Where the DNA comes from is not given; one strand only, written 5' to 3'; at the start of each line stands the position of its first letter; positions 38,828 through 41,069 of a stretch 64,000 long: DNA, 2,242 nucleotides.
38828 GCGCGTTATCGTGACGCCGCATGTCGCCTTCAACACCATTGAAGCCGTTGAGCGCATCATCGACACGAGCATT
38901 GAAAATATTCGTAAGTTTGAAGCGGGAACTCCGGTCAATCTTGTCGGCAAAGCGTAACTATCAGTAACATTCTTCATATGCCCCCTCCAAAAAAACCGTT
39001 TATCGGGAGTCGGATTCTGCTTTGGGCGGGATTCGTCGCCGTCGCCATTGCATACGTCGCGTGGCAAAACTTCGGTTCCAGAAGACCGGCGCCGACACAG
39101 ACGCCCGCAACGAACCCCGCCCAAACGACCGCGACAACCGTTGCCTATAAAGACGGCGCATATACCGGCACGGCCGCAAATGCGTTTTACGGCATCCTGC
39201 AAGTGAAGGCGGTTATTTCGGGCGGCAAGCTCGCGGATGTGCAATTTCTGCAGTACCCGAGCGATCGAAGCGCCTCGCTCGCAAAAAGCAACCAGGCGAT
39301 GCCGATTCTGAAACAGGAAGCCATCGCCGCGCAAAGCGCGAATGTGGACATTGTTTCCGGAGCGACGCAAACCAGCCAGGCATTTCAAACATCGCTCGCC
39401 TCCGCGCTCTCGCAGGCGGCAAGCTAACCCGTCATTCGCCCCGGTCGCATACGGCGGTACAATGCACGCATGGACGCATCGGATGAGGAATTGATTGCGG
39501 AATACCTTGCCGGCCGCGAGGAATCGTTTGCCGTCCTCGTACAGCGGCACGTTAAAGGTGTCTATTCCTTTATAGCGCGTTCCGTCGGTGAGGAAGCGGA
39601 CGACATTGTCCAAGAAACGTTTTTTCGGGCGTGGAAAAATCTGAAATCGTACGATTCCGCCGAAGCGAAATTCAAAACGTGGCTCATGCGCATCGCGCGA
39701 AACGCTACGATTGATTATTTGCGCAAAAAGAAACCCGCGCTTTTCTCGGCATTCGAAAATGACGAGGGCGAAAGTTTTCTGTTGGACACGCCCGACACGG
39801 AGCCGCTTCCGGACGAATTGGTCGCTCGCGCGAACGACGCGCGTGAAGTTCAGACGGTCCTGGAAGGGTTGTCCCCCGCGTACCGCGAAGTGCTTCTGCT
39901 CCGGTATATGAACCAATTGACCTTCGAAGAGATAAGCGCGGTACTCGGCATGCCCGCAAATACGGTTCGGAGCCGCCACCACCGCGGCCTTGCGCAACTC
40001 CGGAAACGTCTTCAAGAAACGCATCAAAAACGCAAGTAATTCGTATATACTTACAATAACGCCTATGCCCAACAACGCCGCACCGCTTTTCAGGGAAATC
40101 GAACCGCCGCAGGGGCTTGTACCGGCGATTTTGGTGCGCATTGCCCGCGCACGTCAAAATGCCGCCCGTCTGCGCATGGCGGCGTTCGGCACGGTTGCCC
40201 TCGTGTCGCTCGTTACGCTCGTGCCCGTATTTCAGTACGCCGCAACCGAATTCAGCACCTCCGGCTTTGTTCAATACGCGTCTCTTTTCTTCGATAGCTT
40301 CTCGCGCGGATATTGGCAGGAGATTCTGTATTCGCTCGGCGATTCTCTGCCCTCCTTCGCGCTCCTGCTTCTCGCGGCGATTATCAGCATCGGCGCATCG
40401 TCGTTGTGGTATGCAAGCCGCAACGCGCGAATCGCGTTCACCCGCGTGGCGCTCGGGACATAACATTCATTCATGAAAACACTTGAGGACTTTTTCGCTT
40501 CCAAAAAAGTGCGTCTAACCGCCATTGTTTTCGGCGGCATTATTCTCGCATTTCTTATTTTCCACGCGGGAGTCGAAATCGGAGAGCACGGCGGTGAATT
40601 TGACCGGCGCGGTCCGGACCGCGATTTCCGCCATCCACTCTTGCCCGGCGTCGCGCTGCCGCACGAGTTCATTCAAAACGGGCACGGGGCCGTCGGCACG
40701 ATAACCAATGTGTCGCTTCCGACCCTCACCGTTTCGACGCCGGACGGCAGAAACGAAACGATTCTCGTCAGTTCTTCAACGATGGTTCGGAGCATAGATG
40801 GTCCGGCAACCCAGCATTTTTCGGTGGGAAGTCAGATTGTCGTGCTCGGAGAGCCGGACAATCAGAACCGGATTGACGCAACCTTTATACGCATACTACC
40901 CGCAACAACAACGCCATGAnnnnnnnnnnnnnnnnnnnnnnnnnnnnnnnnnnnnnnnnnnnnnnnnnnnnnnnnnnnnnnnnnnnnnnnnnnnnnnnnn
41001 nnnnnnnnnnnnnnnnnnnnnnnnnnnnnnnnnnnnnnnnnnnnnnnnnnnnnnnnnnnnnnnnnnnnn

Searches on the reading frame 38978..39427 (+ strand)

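Call 3: search_protein_families(library=pfam, proteins=[window:38978-39427:+], max_evalue=0.1)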
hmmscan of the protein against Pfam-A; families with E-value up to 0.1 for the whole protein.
window:38978-39427:+ (149 aa): 1 family
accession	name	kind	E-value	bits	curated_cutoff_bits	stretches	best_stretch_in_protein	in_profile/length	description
PF04205.19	FMN_bind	-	1.6e-07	32.3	22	1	72-144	4-76/77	FMN-binding domain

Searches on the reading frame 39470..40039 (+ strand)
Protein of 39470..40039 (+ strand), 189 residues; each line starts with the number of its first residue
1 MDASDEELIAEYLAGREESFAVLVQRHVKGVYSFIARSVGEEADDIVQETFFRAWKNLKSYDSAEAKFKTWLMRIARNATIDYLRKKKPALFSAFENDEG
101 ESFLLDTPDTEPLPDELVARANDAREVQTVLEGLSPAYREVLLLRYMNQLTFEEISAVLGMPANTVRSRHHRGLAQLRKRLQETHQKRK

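Call 3: search_protein_families(library=pfam, proteins=[window:39470-40039:+], max_evalue=0.1)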
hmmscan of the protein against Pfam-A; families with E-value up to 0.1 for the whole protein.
window:39470-40039:+ (189 aa): 6 families
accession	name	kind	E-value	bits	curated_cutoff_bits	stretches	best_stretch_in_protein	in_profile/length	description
PF04542.20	Sigma70_r2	-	1.4e-20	73.3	24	1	23-88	1-69/71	Sigma-70 region 2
PF08281.18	Sigma70_r4_2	-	1.2e-16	60.5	25.7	1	125-177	2-54/54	Sigma-70, region 4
PF04545.22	Sigma70_r4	-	2.8e-14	52.8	24.1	1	130-179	1-50/50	Sigma-70, region 4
PF07638.17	Sigma70_ECF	-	0.0023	18.3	21.1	1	127-171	129-173/185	ECF sigma factor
PF13384.12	HTH_23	-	0.03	14.6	24.6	1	142-172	10-40/50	Homeodomain-like domain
PF13338.12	AbiEi_4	-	0.092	13.3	25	0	143-174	7-37/49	Transcriptional regulator, AbiEi antitoxin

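Call 77: search_protein_families(library=ncbifam, proteins=[window:39470-40039:+], max_evalue=0.01)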
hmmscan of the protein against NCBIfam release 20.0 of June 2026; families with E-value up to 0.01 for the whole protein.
window:39470-40039:+ (189 aa): 113 families (the best 25 are shown)
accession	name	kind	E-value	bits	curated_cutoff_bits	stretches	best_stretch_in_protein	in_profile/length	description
NF009166.1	PRK12513.1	equivalog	1e-42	146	206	1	2-186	6-191/193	RNA polymerase sigma factor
NF007223.0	PRK09641.1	equivalog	1.3e-41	142.5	209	1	1-183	1-186/187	RNA polymerase sigma factor SigW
TIGR02948.1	SigW_bacill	equivalog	6.3e-38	130.7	243.1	1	1-183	1-186/187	RNA polymerase sigma factor SigW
NF004113.0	PRK05602.1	equivalog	2.8e-37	128.4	208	1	3-188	30-208/211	RNA polymerase sigma factor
NF008888.0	PRK11922.1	equivalog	6.1e-34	117.6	204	1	3-183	15-198/231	RNA polymerase sigma factor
TIGR02937.1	sigma70-ECF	superfamily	4.3e-33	114.3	42.9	1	19-181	2-165/165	sigma-70 family RNA polymerase sigma factor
NF007216.0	PRK09638.1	equivalog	3.5e-30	105.1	194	1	3-185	3-178/180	RNA polymerase sigma factor SigY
NF007229.0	PRK09647.1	equivalog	8.4e-29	100.5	265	1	19-187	45-208/220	RNA polymerase sigma factor SigE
NF007227.0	PRK09645.1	subfamily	6.4e-28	97.8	202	1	16-185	11-174/177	sigma-70 family RNA polymerase sigma factor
NF009171.0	PRK12518.1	equivalog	1.5e-27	96.7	208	1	2-183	11-186/191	RNA polymerase sigma factor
NF009172.0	PRK12519.1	subfamily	3.7e-27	95.1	222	1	3-184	14-192/194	RNA polymerase sigma factor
TIGR02952.1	Sig70_famx2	equivalog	4.1e-27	95.1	206.45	1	16-180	9-169/170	ECF subfamily RNA polymerase sigma factor, BldN family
NF009185.0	PRK12533.1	equivalog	6.6e-27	94.6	248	1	10-185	21-197/231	RNA polymerase sigma factor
NF009168.0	PRK12515.1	subfamily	7.5e-26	90.8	236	1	3-183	7-181/189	RNA polymerase sigma factor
NF007225.0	PRK09643.1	equivalog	1.3e-25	90.3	190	1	2-187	11-188/204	RNA polymerase sigma factor SigM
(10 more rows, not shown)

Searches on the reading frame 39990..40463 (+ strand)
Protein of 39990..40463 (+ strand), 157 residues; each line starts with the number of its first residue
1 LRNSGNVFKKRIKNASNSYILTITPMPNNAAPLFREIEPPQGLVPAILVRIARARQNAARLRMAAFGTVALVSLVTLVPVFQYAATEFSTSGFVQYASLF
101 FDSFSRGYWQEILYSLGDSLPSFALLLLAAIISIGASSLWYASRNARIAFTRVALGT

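Call 3: search_protein_families(library=pfam, proteins=[window:39990-40463:+], max_evalue=0.1)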
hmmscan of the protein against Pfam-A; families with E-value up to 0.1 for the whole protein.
window:39990-40463:+ (157 aa): 0 families

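Call 34: search_protein_families(library=pfam, proteins=[window:40065-40463:+], max_evalue=0.1)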
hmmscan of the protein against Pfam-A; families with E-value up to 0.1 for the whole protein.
window:40065-40463:+ (132 aa): 0 families

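Call 77: search_protein_families(library=ncbifam, proteins=[window:40065-40463:+], max_evalue=0.01)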
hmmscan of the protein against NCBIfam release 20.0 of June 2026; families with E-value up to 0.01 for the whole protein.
window:40065-40463:+ (132 aa): 0 families

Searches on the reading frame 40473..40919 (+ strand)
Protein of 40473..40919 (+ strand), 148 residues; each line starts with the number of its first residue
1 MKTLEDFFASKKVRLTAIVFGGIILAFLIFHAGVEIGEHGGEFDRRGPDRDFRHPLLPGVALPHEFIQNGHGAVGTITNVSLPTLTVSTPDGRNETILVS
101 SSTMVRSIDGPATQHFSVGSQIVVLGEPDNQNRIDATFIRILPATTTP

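Call 3: search_protein_families(library=pfam, proteins=[window:40473-40919:+], max_evalue=0.1)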
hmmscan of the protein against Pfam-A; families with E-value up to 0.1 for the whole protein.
window:40473-40919:+ (148 aa): 1 family
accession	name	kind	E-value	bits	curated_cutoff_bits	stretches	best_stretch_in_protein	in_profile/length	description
PF18914.6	DUF5666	-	2e-05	25.2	27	1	75-139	2-59/60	Domain of unknown function (DUF5666)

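Call 6: search_protein_families(library=ncbifam, proteins=[window:40473-40919:+], max_evalue=0.01)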
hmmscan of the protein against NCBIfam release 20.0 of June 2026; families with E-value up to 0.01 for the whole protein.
window:40473-40919:+ (148 aa): 0 families

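Call 7: find_homologous_proteins(query=window:40473-40919:+, max_evalue=0.001)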
Query window:40473-40919:+ (148 aa): 10 proteins with E <= 0.001 among 26 candidates.
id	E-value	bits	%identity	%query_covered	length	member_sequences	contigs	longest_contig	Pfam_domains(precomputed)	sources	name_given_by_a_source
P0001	7.6e-92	323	100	100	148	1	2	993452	-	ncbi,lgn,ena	ncbi:MAG: hypothetical protein WAN50_01800 [Minisyncoccia bacterium]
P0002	5.2e-54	200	64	96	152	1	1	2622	PF18914.7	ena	-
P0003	5.2e-49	184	58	96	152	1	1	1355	-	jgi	jgi:hypothetical protein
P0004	2.9e-40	155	55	99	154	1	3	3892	-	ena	-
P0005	1.7e-39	153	54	100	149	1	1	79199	PF18914.7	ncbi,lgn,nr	ncbi:MAG: hypothetical protein KGH56_00370 [Patescibacteria group bacterium]|nr:hypothetical protein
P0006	4.3e-39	152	55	99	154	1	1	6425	-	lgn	-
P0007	9.3e-37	144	55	96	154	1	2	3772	-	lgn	-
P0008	3.6e-34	136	51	97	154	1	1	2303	-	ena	-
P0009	5.0e-34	135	50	97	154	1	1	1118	-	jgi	-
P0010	6.4e-34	135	51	97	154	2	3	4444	-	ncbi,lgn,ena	-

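Call 8: find_encoding_contigs(protein=P0005, flank=10000, max_places=3)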
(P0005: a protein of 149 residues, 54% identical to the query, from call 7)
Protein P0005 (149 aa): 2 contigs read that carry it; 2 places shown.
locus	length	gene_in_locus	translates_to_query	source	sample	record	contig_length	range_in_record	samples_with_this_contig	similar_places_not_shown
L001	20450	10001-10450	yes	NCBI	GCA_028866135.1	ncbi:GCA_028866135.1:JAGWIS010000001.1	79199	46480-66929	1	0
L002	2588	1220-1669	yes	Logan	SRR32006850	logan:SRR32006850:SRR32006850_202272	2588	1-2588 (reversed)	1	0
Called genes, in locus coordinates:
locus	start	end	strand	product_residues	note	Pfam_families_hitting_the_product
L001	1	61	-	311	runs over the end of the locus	PF12679:ABC2_membrane_2, PF12698:ABC2_membrane_3 (weak)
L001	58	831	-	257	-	PF00005:ABC_tran, PF13304:AAA_21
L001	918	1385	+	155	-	PF01569:PAP2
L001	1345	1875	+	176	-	PF09900:DUF2127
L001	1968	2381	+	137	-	PF13408:Zn_ribbon_recom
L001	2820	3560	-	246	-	PF02424:ApbE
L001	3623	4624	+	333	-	PF00389:2-Hacid_dh, PF02826:2-Hacid_dh_C, PF03446:NAD_binding_2 (faint)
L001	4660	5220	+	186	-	PF04542:Sigma70_r2, PF08281:Sigma70_r4_2, PF04545:Sigma70_r4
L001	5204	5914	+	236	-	-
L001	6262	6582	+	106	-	PF04205:FMN_bind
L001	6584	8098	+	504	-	PF03116:NQR2_RnfD_RnfE (weak), PF00175:NAD_binding_1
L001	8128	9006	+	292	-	PF01522:Polysacc_deac_1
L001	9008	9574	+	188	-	PF04542:Sigma70_r2, PF08281:Sigma70_r4_2, PF04545:Sigma70_r4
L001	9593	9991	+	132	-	-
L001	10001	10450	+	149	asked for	PF18914:DUF5666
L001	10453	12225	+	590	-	PF25997:BSH_YhbJ (faint), PF00364:Biotin_lipoyl (faint), PF25917:BSH_RND, PF25954:Beta-barrel_RND_2 (faint), PF25990:Beta-barrel_YknX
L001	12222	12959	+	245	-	PF00005:ABC_tran, PF02463:SMC_N (faint)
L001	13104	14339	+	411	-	PF12704:MacB_PCD, PF02687:FtsX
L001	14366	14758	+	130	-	-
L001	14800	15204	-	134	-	PF06262:Zincin_1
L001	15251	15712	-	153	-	-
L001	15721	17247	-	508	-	PF07690:MFS_1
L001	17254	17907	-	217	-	-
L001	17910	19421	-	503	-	PF25954:Beta-barrel_RND_2 (weak), PF25990:Beta-barrel_YknX (weak), PF25975:CzcB_C (weak), PF25989:YknX_C (weak)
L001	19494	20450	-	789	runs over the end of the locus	PF00690:Cation_ATPase_N, PF00122:E1-E2_ATPase, PF00702:Hydrolase, PF12710:HAD (weak)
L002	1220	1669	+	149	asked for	PF18914:DUF5666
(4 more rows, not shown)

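Call 9: find_encoding_contigs(protein=P0006, flank=10000, max_places=3)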
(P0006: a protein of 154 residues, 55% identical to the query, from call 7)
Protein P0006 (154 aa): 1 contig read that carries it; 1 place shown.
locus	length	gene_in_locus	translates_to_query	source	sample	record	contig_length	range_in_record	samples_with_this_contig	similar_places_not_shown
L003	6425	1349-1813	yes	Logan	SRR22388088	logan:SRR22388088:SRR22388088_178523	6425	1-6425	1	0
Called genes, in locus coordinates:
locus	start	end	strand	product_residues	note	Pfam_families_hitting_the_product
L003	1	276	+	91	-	?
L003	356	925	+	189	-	PF04542:Sigma70_r2, PF08281:Sigma70_r4_2, PF04545:Sigma70_r4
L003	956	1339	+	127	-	-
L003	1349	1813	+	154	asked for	-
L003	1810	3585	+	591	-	PF25917:BSH_RND (faint), PF25954:Beta-barrel_RND_2 (weak), PF25990:Beta-barrel_YknX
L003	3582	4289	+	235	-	PF00005:ABC_tran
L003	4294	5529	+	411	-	PF12704:MacB_PCD, PF02687:FtsX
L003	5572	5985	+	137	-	-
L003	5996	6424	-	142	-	?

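Call 10: find_encoding_contigs(protein=P0010, flank=10000, max_places=3)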
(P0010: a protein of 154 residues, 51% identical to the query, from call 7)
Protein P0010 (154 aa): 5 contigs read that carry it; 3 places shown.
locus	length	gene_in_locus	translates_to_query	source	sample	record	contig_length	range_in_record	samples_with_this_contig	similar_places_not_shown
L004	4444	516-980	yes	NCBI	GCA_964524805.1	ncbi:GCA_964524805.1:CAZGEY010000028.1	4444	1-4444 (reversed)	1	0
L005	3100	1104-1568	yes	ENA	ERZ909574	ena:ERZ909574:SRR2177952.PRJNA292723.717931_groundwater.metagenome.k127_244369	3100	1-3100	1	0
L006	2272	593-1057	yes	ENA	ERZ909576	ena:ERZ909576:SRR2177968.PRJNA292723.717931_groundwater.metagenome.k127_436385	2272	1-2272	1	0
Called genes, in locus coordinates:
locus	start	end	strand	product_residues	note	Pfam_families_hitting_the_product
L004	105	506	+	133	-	-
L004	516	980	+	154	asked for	-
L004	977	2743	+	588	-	PF25919:BSH_CusB (faint), PF25954:Beta-barrel_RND_2 (faint), PF25990:Beta-barrel_YknX, PF25989:YknX_C (faint), PF25975:CzcB_C (weak)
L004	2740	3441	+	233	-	PF00005:ABC_tran, PF13304:AAA_21 (faint)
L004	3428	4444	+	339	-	?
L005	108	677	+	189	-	PF04542:Sigma70_r2, PF08281:Sigma70_r4_2, PF04545:Sigma70_r4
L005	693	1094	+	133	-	-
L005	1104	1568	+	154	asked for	-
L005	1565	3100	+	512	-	?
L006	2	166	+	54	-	?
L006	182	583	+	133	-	-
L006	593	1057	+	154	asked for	-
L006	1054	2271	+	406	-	?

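Call 21: predict_structure(alignment_id=A2)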
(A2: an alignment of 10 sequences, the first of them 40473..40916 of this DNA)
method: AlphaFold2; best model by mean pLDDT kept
length: 148 residues; sequences in the alignment: 10
mean_pLDDT: 47.9   pTM: 0.22
mean pLDDT of the five models: 47.9, 46.0, 45.7, 45.5, 44.1
residues with pLDDT >= 90: 0; 70-90: 21; 50-70: 16; < 50: 111
segments of 3 or more residues with pLDDT < 50: 34-90, 92-128, 132-148
pLDDT, mean of each block of 10 residues (from residue 1): 63 82 83 46 36 43 35 35 43 45 40 41 47 44 33
secondary structure, 60 per line:
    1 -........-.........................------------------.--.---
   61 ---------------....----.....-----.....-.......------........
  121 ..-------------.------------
elements in order: H2-9 H11-35 E76-79 E84-88 E94-98 E100-106 E113-122

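Call 34: search_protein_families(library=pfam, proteins=[L001:5204-5914:+], max_evalue=0.1)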
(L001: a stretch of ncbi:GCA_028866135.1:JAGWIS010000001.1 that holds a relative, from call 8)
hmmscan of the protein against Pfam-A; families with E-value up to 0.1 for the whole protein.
L001:5204-5914:+ (236 aa): 1 family
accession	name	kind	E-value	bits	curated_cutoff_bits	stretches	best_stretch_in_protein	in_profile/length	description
PF03631.20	Virul_fac_BrkB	-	0.027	14.6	33.7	1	30-141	112-218/259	Virulence factor BrkB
